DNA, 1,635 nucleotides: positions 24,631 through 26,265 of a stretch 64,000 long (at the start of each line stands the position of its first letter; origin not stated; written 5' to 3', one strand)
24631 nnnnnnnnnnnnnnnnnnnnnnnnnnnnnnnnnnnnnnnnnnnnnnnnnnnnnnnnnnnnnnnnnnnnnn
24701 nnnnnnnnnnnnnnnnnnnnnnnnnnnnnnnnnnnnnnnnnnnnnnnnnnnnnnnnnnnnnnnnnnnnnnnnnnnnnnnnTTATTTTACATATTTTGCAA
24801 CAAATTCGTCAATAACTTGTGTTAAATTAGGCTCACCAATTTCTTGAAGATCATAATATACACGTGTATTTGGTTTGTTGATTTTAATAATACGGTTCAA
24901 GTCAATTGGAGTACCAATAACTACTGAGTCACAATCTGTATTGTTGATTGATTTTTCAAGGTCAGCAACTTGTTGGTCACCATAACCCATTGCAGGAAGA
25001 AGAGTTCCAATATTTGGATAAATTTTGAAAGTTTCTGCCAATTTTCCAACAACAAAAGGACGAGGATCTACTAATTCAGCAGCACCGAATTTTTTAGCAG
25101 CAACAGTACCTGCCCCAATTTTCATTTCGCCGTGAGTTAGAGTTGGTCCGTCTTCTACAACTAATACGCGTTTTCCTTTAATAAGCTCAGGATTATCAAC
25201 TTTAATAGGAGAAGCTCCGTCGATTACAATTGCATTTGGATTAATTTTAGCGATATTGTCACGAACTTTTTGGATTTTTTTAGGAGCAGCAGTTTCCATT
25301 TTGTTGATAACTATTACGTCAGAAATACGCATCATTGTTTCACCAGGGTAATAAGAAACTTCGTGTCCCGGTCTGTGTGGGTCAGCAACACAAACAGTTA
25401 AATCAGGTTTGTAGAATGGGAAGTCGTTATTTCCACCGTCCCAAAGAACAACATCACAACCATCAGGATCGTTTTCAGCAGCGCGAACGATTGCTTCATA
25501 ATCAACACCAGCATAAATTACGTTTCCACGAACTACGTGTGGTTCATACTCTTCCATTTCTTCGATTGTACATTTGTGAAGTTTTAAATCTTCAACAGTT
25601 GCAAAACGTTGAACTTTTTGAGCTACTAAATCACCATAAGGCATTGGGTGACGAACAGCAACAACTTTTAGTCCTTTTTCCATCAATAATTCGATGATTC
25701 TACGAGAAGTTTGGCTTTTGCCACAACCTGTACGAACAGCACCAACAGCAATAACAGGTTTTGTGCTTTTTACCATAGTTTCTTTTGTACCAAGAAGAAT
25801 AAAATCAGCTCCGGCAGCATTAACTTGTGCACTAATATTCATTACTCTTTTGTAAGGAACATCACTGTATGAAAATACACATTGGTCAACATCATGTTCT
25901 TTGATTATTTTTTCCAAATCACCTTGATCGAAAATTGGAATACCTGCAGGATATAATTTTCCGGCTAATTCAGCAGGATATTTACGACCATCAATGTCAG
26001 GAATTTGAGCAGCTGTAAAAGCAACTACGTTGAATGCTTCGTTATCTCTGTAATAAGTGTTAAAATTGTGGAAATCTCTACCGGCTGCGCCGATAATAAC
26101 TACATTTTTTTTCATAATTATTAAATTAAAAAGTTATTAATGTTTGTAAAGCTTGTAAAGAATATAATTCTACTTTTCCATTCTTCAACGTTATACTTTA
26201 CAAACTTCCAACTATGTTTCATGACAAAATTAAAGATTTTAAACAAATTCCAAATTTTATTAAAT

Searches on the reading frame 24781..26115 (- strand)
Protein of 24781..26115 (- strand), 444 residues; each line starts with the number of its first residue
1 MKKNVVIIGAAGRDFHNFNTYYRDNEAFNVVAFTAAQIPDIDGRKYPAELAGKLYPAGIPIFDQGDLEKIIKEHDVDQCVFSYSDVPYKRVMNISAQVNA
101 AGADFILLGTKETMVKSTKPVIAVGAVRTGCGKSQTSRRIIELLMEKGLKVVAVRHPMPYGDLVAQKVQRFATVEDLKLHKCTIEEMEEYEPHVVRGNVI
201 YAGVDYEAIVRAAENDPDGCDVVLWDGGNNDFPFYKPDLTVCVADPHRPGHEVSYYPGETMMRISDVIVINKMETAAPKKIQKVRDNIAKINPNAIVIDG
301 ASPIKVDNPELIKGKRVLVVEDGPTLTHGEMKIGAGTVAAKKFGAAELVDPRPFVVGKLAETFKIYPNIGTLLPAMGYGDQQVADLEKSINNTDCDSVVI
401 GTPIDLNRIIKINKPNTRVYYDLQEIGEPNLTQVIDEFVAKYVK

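Call 10: search_protein_families(library=pfam, proteins=[window:24781-26115:-])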
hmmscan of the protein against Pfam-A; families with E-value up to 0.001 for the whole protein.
window:24781-26115:- (444 aa): 0 families

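Call 24: find_encoding_contigs(protein=window:24781-26115:-, flank=4000, max_places=10)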
Protein window:24781-26115:- (444 aa): no gene with exactly this product is on record in the collection.

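Call 52: search_protein_families(library=ncbifam, proteins=[window:24781-26115:-], max_evalue=0.01)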
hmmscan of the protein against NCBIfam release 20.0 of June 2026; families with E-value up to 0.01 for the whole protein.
window:24781-26115:- (444 aa): 0 families
